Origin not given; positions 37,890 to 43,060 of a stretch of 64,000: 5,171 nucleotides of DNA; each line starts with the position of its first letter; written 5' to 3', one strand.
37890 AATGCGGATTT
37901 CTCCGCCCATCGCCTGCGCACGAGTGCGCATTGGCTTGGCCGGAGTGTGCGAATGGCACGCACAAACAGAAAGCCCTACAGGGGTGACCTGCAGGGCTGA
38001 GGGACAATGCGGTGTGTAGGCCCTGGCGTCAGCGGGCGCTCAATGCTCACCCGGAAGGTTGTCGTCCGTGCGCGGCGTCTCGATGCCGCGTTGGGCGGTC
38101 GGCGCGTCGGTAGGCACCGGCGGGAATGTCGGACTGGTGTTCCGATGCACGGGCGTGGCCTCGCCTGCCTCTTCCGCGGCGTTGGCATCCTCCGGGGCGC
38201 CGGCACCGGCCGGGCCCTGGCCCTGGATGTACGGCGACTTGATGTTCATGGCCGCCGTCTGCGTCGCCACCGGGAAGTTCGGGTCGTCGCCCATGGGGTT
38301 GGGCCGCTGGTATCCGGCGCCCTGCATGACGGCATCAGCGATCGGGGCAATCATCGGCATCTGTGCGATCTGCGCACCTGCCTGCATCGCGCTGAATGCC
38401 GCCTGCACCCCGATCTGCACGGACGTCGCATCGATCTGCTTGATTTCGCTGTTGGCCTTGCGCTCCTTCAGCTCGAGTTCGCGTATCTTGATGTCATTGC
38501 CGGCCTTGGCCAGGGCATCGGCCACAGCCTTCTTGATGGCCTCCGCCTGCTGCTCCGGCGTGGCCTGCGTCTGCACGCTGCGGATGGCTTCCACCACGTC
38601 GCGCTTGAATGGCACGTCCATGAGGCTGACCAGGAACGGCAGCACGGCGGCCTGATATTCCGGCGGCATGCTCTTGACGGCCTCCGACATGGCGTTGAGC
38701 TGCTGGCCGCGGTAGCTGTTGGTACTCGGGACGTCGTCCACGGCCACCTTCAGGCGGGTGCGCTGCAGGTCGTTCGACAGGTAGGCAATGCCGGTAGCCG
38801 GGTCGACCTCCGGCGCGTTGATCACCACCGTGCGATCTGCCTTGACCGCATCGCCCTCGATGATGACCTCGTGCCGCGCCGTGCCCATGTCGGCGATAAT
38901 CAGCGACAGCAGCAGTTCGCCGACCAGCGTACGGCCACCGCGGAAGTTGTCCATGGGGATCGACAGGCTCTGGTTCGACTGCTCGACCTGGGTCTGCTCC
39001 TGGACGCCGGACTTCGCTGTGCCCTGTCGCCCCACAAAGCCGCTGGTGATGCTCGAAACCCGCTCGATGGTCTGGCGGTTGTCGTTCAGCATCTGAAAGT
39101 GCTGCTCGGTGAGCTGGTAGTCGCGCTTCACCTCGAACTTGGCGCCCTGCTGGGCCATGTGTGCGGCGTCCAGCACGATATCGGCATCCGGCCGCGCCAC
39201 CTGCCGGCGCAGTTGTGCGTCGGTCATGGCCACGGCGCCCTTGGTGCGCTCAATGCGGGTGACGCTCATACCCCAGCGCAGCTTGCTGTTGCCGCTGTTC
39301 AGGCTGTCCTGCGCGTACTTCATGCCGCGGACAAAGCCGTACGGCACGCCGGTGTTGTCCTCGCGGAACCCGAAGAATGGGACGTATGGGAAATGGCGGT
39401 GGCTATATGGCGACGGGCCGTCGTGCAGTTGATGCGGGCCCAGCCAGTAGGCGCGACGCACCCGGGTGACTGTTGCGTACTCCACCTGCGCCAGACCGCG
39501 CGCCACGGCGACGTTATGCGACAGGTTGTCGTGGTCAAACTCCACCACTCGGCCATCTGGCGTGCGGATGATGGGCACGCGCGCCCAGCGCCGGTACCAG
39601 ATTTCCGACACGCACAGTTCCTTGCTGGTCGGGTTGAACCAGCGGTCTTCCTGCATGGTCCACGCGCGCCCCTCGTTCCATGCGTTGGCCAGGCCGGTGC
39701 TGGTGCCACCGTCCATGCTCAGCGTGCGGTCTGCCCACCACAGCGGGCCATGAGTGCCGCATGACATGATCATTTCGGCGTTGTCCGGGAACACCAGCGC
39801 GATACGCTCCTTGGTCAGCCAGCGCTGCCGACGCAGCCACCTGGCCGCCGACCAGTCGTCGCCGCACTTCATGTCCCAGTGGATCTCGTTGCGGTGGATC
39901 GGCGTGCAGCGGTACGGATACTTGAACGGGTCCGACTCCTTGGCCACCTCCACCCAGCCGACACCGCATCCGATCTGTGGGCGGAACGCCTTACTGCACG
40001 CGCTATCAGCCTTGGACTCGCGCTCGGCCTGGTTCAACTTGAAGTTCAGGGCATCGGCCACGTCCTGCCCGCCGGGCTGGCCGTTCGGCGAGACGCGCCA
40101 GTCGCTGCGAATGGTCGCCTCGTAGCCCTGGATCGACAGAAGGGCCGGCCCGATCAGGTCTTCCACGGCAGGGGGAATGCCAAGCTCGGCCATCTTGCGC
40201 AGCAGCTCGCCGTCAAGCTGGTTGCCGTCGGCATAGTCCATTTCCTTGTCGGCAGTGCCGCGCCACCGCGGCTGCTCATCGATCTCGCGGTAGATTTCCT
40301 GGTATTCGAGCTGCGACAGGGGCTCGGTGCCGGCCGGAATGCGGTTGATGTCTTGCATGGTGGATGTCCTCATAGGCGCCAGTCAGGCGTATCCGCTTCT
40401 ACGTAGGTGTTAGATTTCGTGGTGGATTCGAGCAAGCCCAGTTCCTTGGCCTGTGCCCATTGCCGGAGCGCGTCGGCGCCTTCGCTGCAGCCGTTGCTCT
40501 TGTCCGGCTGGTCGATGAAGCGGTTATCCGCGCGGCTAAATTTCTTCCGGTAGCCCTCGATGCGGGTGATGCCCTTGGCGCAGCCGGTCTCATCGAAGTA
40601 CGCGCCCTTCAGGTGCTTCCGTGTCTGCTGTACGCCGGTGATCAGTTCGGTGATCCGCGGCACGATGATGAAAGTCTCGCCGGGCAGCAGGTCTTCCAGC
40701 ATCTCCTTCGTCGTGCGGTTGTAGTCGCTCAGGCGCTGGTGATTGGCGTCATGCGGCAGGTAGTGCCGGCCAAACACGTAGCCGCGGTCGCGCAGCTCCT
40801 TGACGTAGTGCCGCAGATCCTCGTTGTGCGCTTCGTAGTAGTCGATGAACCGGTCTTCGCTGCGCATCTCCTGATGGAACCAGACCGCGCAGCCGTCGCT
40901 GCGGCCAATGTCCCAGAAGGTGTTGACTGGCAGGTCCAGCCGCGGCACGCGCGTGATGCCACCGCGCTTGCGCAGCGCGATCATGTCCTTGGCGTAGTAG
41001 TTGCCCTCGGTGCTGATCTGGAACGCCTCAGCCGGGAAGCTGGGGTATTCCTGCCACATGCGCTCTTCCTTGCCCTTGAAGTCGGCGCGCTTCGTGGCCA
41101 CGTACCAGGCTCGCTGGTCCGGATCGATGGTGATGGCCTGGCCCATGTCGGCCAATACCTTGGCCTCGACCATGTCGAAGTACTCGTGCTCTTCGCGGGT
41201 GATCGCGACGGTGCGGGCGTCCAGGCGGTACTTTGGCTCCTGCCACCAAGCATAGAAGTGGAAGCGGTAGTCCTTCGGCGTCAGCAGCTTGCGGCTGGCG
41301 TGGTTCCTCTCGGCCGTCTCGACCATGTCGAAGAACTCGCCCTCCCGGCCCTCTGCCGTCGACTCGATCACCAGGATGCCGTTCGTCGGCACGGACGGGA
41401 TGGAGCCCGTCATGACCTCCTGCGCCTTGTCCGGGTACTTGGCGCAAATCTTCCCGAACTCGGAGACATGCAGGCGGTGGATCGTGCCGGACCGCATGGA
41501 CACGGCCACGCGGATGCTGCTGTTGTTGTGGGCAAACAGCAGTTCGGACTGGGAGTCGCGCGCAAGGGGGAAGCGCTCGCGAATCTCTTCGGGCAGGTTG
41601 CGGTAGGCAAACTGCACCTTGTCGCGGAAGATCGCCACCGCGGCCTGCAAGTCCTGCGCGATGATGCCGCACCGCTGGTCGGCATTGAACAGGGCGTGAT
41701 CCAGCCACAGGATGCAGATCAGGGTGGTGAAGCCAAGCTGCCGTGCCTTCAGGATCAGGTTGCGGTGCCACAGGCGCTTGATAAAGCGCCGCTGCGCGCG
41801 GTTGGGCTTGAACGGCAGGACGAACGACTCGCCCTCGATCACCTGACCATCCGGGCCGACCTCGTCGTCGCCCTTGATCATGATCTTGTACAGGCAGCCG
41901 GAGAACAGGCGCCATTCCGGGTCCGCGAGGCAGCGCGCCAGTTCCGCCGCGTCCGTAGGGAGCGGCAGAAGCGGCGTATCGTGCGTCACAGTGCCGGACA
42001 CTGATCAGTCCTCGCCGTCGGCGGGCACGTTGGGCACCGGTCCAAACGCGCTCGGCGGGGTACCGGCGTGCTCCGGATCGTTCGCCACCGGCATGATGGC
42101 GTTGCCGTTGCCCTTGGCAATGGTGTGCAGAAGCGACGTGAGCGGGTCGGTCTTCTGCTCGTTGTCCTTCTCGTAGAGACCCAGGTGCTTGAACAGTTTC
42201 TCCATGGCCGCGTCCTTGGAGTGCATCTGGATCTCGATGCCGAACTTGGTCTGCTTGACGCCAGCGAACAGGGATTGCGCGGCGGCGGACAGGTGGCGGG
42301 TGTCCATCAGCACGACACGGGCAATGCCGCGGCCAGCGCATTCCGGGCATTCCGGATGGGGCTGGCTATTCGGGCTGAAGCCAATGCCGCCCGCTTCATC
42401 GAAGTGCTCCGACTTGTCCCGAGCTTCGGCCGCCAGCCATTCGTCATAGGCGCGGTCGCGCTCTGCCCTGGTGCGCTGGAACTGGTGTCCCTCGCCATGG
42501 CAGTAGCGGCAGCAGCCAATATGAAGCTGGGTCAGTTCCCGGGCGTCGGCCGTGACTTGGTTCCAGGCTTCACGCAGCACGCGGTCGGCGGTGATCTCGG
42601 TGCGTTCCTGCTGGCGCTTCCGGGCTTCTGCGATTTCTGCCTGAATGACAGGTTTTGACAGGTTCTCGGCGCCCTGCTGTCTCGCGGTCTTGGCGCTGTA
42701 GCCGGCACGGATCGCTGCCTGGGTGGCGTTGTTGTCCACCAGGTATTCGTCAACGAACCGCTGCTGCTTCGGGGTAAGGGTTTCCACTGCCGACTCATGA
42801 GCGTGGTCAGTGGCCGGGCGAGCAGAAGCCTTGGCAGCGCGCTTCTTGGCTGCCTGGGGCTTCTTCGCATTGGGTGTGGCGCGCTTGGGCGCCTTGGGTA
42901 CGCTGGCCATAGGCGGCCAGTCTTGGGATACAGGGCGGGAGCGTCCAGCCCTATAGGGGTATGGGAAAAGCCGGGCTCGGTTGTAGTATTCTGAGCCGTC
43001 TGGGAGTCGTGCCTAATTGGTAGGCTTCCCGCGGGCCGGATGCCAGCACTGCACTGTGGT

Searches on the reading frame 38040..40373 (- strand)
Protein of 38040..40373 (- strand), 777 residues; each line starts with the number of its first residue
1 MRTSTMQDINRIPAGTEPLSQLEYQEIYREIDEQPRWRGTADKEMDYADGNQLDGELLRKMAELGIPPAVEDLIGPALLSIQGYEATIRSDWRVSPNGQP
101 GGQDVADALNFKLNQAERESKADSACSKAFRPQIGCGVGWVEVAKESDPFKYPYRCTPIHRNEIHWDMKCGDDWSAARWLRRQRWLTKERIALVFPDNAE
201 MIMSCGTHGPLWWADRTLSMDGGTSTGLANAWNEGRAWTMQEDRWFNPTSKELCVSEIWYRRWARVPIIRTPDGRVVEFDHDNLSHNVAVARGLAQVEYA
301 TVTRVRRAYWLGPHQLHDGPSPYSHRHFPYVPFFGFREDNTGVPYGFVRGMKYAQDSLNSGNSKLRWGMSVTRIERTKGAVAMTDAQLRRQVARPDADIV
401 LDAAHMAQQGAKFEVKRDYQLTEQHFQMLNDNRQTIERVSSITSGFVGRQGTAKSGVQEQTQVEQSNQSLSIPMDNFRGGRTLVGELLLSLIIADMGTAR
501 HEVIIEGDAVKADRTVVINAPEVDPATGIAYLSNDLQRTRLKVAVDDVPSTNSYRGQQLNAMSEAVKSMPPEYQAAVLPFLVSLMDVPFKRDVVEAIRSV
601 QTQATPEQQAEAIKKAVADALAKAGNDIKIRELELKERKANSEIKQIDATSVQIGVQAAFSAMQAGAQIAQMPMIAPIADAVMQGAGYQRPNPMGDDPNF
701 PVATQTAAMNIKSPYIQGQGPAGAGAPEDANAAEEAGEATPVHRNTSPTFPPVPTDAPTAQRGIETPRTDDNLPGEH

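Call 51: search_protein_families(library=pfam, proteins=[window:38040-40373:-], max_evalue=0.01)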
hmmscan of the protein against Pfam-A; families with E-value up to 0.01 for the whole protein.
window:38040-40373:- (777 aa): 1 family
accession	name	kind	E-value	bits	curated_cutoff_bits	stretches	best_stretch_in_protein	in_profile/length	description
PF16510.12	P22_portal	-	3.2e-94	317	26.1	1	28-645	5-592/594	Phage P22-like portal protein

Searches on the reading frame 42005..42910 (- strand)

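Call 51: search_protein_families(library=pfam, proteins=[window:42005-42910:-], max_evalue=0.01)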
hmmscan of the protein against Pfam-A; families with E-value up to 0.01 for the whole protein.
window:42005-42910:- (301 aa): 2 families
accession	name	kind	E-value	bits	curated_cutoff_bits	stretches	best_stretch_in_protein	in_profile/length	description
PF03592.21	Terminase_2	-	2.9e-38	132.1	26.1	1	45-251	1-136/141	Terminase small subunit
PF00684.25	DnaJ_CXXCXGXG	-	0.0018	19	32.7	0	175-199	6-29/65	DnaJ central domain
